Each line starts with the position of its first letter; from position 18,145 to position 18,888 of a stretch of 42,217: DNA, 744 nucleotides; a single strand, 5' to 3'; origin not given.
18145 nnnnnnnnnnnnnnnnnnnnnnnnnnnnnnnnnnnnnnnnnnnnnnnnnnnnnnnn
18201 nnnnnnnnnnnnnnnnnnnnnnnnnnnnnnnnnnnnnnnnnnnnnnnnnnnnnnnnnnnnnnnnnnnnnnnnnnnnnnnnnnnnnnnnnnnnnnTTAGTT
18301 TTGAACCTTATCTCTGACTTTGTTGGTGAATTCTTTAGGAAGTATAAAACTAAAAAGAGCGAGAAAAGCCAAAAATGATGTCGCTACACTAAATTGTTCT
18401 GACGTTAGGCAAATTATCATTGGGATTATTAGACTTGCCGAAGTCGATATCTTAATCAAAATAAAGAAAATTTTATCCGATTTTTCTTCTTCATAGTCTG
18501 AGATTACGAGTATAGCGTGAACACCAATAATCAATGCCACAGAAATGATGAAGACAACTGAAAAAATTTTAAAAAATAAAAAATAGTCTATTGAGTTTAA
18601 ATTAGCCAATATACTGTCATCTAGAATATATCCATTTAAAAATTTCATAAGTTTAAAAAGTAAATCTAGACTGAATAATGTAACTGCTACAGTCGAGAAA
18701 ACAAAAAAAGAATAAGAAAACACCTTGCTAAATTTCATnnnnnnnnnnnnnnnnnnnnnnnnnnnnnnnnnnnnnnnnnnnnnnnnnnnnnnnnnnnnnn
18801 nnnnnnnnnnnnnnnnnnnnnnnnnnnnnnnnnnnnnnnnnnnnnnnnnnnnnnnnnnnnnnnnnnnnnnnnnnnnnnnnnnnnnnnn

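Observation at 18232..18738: Convergent, 3'-overlapping pair: strong-RBS 48-aa hydrophobic/Lys-tailed peptide versus an AT-rich opposite-strand membrane-protein moron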

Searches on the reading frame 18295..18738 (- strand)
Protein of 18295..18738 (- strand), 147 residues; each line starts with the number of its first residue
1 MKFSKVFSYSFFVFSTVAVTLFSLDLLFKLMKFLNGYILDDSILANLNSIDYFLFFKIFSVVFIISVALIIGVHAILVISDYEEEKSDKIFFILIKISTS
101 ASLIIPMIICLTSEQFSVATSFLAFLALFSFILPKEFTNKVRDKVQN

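Call 6: search_protein_families(library=pfam, proteins=[window:18295-18738:-], max_evalue=1)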
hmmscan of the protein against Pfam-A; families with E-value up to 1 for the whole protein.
window:18295-18738:- (147 aa): 0 families

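Call 7: search_protein_families(library=phrogs, proteins=[window:18295-18738:-], max_evalue=1)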
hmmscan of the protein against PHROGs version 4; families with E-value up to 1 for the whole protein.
window:18295-18738:- (147 aa): 3 families
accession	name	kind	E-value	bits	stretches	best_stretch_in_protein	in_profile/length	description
phrog_28190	-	unknown function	0.064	14.3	1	64-101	6-41/52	-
phrog_37722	-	unknown function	0.073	14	1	51-87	4-40/66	-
phrog_32536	-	unknown function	0.21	13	1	90-127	21-60/77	-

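Call 8: search_protein_families(library=padloc, proteins=[window:18295-18738:-], max_evalue=1)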
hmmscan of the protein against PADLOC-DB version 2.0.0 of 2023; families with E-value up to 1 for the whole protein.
window:18295-18738:- (147 aa): 0 families

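Call 10: find_homologous_proteins(query=window:18295-18738:-, max_evalue=0.01)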
Query window:18295-18738:- (147 aa): 3 proteins with E <= 0.01 among 97 candidates.
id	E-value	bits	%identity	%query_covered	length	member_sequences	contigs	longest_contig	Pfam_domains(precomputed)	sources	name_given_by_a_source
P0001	2.0e-79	282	100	100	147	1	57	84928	-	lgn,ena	-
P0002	1.1e-72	260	90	100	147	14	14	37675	-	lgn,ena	-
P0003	1.1e-67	244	84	100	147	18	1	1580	-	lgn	-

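Call 12: find_encoding_contigs(protein=P0002, flank=6000, max_places=8)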
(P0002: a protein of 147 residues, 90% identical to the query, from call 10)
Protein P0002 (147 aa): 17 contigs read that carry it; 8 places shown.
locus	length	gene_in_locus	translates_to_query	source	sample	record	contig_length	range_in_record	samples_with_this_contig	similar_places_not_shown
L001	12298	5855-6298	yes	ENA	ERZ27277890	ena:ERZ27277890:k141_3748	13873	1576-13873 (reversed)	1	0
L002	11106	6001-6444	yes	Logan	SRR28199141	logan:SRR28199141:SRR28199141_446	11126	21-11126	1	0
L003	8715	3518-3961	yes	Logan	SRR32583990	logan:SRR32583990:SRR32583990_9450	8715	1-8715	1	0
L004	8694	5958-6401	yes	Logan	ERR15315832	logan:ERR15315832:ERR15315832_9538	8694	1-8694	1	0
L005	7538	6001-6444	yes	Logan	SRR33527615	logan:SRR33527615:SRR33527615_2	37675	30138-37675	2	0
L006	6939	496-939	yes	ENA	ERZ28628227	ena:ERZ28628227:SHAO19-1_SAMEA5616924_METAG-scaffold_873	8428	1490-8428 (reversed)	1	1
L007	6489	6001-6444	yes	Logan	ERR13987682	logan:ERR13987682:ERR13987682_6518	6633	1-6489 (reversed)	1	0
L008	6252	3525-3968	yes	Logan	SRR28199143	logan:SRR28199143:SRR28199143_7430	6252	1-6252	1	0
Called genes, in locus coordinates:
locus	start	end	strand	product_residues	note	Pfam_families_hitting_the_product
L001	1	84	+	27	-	?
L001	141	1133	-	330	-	PF02899:Phage_int_SAM_1 (weak), PF13495:Phage_int_SAM_4, PF00589:Phage_integrase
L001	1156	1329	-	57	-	-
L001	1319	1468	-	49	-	-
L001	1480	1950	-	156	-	PF00436:SSB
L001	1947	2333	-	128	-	-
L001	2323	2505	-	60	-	-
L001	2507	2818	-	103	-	-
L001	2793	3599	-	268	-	-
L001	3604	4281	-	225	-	PF16784:HNHc_6, PF06147:DUF968 (weak)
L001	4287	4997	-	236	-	PF06378:SSAP_Sak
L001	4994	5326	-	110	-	-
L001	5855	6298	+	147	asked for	-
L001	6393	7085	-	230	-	PF09669:Phage_pRha, PF10552:ORF6C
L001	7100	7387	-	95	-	-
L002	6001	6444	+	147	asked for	-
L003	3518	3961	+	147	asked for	-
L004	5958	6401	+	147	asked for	-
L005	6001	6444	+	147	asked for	-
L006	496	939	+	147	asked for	-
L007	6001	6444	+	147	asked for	-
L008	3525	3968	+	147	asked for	-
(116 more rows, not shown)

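Call 13: find_encoding_contigs(protein=P0001, flank=6000, max_places=8)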
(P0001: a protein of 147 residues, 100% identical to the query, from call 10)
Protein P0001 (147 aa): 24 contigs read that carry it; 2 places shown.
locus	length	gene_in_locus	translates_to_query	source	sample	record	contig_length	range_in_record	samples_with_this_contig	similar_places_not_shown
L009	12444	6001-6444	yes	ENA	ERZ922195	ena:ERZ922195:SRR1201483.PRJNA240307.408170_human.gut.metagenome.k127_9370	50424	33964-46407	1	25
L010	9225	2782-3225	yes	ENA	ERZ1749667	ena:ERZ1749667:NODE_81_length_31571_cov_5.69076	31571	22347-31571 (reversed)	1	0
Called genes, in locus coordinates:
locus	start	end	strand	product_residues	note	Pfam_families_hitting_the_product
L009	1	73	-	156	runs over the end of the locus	PF00436:SSB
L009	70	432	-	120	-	-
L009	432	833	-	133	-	-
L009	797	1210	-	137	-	-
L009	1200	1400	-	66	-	-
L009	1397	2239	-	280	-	PF01695:IstB_IS21, PF00308:Bac_DnaA (weak), PF04851:ResIII (weak)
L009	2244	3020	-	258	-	-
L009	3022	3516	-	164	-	-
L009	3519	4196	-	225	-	PF16784:HNHc_6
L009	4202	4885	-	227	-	PF04404:ERF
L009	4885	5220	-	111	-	-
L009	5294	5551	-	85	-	-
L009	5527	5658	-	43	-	-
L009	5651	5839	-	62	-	-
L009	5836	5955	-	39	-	-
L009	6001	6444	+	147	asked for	-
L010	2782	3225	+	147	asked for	-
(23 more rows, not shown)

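Call 17: find_encoding_contigs(protein=P0003, flank=6000, max_places=8)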
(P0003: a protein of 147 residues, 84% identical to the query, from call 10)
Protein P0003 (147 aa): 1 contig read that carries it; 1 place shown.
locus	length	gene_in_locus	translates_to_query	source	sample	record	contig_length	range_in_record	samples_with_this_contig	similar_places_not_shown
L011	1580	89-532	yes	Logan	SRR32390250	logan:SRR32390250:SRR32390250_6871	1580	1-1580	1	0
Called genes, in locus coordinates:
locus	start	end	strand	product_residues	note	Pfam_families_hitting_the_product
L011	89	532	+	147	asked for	-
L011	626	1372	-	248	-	PF02498:Bro-N, PF03374:ANT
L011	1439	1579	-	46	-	?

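Call 18: search_protein_families(library=ncbifam, proteins=[window:18295-18738:-], max_evalue=10)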
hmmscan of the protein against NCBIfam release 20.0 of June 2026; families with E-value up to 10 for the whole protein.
window:18295-18738:- (147 aa): 2 families
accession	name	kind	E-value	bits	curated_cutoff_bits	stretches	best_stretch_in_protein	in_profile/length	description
NF009245.0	PRK12599.1-4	equivalog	1.5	9.1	114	1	15-45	11-41/121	cation:proton antiporter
NF007950.1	PRK10669.1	equivalog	2.7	6.7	700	1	17-133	241-351/547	YbaL family putative K(+) efflux transporter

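Call 35: predict_structure(alignment_id=A1)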
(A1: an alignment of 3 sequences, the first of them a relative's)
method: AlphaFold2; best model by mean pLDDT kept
length: 147 residues; sequences in the alignment: 3
mean_pLDDT: 51.1   pTM: 0.31
mean pLDDT of the five models: 51.1, 49.6, 49.0, 46.9, 44.8
residues with pLDDT >= 90: 0; 70-90: 0; 50-70: 83; < 50: 64
segments of 3 or more residues with pLDDT < 50: 1-3, 41-48, 81-87, 103-111, 114-147
pLDDT, mean of each block of 10 residues (from residue 1): 48 57 59 57 47 55 58 53 49 51 48 48 46 44 44
secondary structure, 60 per line:
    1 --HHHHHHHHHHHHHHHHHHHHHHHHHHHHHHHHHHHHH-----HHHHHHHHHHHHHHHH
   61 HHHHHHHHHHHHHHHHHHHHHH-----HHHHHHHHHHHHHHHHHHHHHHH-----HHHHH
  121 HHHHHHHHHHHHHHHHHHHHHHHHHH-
elements in order: H3-39 H45-82 H88-110 H116-146

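Call 36: search_protein_representatives(alignment_id=A1)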
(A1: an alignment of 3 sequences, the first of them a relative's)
Query: 3 sequences, 147 profile positions. Proteins with E-value up to 0.001 (for the whole library): 17; up to 1e-10: 7; up to 1e-30: 1. The best 17 are listed.
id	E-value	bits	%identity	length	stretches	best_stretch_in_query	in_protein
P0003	1.0e-81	288.3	-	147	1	1-147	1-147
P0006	1.8e-17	80.0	-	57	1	1-46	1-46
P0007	3.6e-15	72.5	-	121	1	24-142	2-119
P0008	6.2e-13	65.2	-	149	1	16-143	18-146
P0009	6.8e-13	65.1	-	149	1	5-139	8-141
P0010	1.7e-12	63.8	-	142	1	17-143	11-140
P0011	1.0e-11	61.2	-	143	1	2-140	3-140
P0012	9.1e-10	54.9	-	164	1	21-145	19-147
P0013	4.3e-08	49.5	-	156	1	10-140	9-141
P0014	5.3e-08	49.2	-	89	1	89-142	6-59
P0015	9.9e-08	48.3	-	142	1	9-141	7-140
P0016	1.6e-07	47.7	-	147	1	25-139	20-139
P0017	8.3e-07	45.3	-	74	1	92-144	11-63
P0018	3.5e-06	43.3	-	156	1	5-139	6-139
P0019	1.1e-05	41.7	-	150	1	21-141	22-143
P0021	2.2e-04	37.5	-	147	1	26-140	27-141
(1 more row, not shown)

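Call 38: find_encoding_contigs(protein=P0010, flank=4000, max_places=4)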
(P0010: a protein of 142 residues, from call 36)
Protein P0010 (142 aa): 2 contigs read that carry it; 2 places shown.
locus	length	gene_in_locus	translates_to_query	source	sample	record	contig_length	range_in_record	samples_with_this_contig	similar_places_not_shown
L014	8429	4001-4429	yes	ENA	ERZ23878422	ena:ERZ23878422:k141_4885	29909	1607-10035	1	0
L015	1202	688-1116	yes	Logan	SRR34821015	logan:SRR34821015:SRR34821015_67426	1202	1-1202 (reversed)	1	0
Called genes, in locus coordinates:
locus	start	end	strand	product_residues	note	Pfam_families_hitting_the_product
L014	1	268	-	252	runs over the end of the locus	-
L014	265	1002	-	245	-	PF09681:Phage_rep_org_N, PF07261:DnaB_2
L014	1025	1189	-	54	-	-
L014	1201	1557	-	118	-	PF16773:Phage_SSB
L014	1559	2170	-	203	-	PF04404:ERF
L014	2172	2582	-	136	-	-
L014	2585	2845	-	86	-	-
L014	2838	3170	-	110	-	-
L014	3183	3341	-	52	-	-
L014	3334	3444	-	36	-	-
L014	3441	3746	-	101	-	-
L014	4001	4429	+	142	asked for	-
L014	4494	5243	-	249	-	PF02498:Bro-N, PF03374:ANT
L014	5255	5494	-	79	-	PF13560:HTH_31, PF01381:HTH_3, PF12844:HTH_19 (weak)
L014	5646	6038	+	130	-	-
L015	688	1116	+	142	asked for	-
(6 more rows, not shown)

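Call 45: find_related_loci(query=A3, collection=viral_contigs, flank=3000)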
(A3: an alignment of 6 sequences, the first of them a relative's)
Query A3 (149 aa) in viral_contigs; peptide patterns used: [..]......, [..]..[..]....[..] (x = any residue, [..] = any of these).
130 stretches matched a pattern; 13 encode a relative of the query (tblastn E <= 1e-3); 13 distinct loci.
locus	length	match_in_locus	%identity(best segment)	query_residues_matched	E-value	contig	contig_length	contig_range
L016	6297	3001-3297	41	40-137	2e-18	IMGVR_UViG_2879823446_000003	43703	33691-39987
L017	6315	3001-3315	42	42-146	2e-15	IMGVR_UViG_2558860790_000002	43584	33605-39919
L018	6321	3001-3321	41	40-146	5e-15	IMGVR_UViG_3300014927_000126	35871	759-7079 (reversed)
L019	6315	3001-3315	41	42-146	6e-15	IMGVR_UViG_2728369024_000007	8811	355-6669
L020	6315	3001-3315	41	42-146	7e-15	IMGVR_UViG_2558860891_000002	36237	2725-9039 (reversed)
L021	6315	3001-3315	41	42-146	7e-15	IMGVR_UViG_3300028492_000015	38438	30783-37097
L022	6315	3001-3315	41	42-146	7e-15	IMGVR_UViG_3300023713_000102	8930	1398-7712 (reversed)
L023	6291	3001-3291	41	42-137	5e-13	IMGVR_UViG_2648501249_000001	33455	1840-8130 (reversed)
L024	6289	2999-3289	41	42-137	5e-13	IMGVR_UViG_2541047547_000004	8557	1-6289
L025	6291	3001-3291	41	42-137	5e-13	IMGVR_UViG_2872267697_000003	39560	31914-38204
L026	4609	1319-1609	41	42-137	5e-13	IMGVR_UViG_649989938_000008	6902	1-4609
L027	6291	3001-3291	40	42-137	2e-12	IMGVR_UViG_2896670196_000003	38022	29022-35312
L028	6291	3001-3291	40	42-137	5e-12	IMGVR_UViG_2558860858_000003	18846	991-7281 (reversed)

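Call 47: search_protein_families(library=pfam, alignment_id=A2, max_evalue=0.1)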
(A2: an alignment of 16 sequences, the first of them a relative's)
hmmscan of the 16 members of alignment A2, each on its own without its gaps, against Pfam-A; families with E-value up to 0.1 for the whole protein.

A. member 1, P0001 (147 aa): 0 families

B. families by the number of members that match (of 16 scanned): 5 families
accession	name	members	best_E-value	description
PF14093.11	DUF4271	1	0.012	Domain of unknown function (DUF4271)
PF04238.17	DUF420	1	0.039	Protein of unknown function (DUF420)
PF12089.13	DUF3566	1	0.062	Transmembrane domain of unknown function (DUF3566)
PF18159.6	S_4TM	1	0.064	SMODS-associating 4TM effector domain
PF19297.4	QcrA_N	1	0.07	QcrA subunit N-terminal region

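Call 48: search_protein_families(library=phrogs, alignment_id=A2, max_evalue=0.01)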
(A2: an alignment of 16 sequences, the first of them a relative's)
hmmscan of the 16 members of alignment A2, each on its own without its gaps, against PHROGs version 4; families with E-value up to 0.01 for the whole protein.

A. member 1, P0001 (147 aa): 0 families

B. families by the number of members that match (of 16 scanned): 0 families

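Call 50: search_dna_similar(query=window:18295-18738:-, collection=phages, mode=protein, max_evalue=0.01, max_rows=30)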
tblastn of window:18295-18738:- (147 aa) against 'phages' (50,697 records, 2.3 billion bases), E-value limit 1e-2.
No match.

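Call 53: find_related_loci(query=A3, collection=genome_contigs, flank=2500)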
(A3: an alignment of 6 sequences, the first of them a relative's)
Query A3 (149 aa) in genome_contigs; peptide patterns used: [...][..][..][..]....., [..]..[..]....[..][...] (x = any residue, [..] = any of these).
149 stretches matched a pattern, but none encodes a relative of the query by tblastn (E <= 1e-3).

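Call 55: find_related_loci(query=A4, collection=viral_contigs, flank=2500)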
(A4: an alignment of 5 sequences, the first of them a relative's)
Query A4 (142 aa) in viral_contigs; peptide patterns used: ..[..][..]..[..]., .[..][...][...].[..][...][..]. (x = any residue, [..] = any of these).
295 stretches matched a pattern; 2 encode a relative of the query (tblastn E <= 1e-3); 2 distinct loci.
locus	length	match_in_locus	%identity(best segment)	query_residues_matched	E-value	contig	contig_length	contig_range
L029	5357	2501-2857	62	22-140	7e-39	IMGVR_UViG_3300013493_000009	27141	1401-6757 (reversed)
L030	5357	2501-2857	62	22-140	1e-38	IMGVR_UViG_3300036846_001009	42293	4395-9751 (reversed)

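Call 56: find_related_loci(query=A1, collection=viral_contigs, flank=2500)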
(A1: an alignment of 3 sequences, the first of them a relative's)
Query A1 (147 aa) in viral_contigs; peptide patterns used: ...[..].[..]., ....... (x = any residue, [..] = any of these).
272 stretches matched a pattern; 3 encode a relative of the query (tblastn E <= 1e-3); 3 distinct loci.
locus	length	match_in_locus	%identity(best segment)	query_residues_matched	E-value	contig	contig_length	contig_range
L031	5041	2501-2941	88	1-147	4e-82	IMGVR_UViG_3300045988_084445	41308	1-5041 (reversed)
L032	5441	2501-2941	84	1-147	1e-71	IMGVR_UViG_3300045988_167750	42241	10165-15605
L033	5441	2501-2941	84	1-147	2e-70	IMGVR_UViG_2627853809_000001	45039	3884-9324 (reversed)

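Call 57: find_encoding_contigs(protein=P0008, flank=3000, max_places=2)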
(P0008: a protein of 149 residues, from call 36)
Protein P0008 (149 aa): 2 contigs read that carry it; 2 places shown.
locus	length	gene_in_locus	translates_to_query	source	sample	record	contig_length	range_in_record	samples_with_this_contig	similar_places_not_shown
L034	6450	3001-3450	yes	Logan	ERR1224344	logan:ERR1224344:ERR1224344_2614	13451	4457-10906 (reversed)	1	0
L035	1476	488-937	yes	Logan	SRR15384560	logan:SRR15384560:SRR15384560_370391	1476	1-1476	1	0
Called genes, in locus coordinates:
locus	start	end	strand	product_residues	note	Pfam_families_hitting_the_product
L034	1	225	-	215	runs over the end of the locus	PF16784:HNHc_6, PF06147:DUF968 (weak)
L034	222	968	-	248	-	PF12684:DUF3799, PF12705:PDDEXK_1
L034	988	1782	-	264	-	PF03837:RecT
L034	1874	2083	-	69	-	-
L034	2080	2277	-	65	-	-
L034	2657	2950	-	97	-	-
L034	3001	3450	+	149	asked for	-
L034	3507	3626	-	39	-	-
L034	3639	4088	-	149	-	PF03374:ANT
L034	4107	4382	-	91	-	PF09669:Phage_pRha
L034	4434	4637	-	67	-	PF12844:HTH_19 (weak), PF01381:HTH_3, PF13560:HTH_31 (weak)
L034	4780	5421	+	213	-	PF01381:HTH_3, PF13443:HTH_26 (weak), PF00717:Peptidase_S24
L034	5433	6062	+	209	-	-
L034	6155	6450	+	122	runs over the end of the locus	PF08000:bPH_1, PF14470:bPH_3 (weak)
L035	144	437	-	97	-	-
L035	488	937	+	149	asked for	-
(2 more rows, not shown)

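Call 58: find_encoding_contigs(protein=P0009, flank=3000, max_places=2)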
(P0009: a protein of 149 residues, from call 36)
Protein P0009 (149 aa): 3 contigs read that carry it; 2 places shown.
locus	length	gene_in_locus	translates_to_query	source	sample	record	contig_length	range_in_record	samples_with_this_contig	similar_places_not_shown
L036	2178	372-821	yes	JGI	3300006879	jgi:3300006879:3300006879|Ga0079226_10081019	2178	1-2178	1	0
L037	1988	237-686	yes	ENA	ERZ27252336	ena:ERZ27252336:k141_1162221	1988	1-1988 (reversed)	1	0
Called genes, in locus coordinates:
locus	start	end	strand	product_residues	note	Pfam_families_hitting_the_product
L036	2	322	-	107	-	?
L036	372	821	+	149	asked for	-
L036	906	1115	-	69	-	PF21793:DUF6877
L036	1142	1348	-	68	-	-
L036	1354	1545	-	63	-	PF12844:HTH_19 (weak), PF13443:HTH_26, PF01381:HTH_3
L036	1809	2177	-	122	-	?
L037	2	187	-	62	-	?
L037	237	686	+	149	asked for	-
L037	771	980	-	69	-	PF21793:DUF6877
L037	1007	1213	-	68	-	-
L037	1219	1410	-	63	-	PF12844:HTH_19 (weak), PF13443:HTH_26, PF01381:HTH_3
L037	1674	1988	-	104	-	?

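Call 59: find_encoding_contigs(protein=P0012, flank=3000, max_places=2)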
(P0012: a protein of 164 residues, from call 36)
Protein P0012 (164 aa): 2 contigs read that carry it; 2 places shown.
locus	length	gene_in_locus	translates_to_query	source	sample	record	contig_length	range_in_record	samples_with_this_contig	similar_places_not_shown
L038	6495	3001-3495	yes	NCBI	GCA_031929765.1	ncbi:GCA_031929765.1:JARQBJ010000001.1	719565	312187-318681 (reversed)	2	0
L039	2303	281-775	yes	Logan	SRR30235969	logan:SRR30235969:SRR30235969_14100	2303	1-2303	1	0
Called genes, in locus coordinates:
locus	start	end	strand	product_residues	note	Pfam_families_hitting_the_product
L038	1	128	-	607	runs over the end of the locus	-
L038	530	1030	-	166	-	PF05037:DUF669 (weak)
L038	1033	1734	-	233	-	PF13479:AAA_24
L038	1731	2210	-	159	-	PF05565:Sipho_Gp157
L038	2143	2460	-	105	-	-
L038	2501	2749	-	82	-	-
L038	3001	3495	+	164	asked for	-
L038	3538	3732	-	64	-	PF12728:HTH_17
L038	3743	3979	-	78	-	PF01381:HTH_3 (weak)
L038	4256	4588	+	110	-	PF12844:HTH_19 (weak), PF01381:HTH_3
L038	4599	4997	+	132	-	PF06114:Peptidase_M78 (weak)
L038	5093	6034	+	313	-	PF11611:DUF4352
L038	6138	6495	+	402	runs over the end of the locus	PF14659:Phage_int_SAM_3 (faint), PF00589:Phage_integrase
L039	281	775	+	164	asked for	-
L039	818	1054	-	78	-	PF12728:HTH_17 (weak)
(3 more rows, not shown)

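Call 60: find_encoding_contigs(protein=P0021, flank=3000, max_places=2)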
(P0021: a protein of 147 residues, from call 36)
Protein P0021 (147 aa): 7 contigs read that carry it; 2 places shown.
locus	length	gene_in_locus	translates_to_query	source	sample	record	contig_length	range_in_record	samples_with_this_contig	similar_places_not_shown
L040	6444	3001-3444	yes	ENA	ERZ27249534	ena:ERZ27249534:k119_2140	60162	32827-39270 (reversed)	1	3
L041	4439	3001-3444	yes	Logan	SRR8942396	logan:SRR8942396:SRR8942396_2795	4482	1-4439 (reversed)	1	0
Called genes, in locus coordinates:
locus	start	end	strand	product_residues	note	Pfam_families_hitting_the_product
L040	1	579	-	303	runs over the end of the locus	PF03837:RecT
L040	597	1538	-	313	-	PF09588:YqaJ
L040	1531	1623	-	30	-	-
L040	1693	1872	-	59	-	-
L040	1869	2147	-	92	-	-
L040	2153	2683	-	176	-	-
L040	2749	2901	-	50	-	-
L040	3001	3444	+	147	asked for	-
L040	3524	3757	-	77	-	PF12844:HTH_19, PF13560:HTH_31, PF01381:HTH_3, PF13443:HTH_26 (weak)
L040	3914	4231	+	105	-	PF12844:HTH_19, PF13560:HTH_31, PF01381:HTH_3, PF13443:HTH_26 (weak)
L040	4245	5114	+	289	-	PF02374:ArsA_ATPase, PF06564:CBP_BcsQ (faint), PF09140:MipZ (faint), PF10609:ParA (faint), PF13614:AAA_31, PF01656:CbiA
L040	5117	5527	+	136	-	-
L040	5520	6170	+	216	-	-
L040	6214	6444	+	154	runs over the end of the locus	PF06114:Peptidase_M78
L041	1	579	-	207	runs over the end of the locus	?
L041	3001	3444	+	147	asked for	-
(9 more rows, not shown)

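Call 77: predict_structure(alignment_id=A2)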
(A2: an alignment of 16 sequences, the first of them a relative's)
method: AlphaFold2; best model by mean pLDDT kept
length: 147 residues; sequences in the alignment: 16
mean_pLDDT: 83.4   pTM: 0.64
mean pLDDT of the five models: 83.4, 82.9, 82.6, 79.9, 79.4
residues with pLDDT >= 90: 31; 70-90: 112; 50-70: 4; < 50: 0
segments of 3 or more residues with pLDDT < 50: none
pLDDT, mean of each block of 10 residues (from residue 1): 75 82 81 74 81 87 89 86 85 89 92 91 87 76 71
secondary structure, 60 per line:
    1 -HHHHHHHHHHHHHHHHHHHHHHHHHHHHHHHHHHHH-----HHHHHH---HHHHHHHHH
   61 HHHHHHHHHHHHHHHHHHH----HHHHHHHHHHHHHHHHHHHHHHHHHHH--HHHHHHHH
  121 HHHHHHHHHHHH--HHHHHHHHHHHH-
elements in order: H2-37 H43-48 H52-79 H84-110 H113-132 H135-146
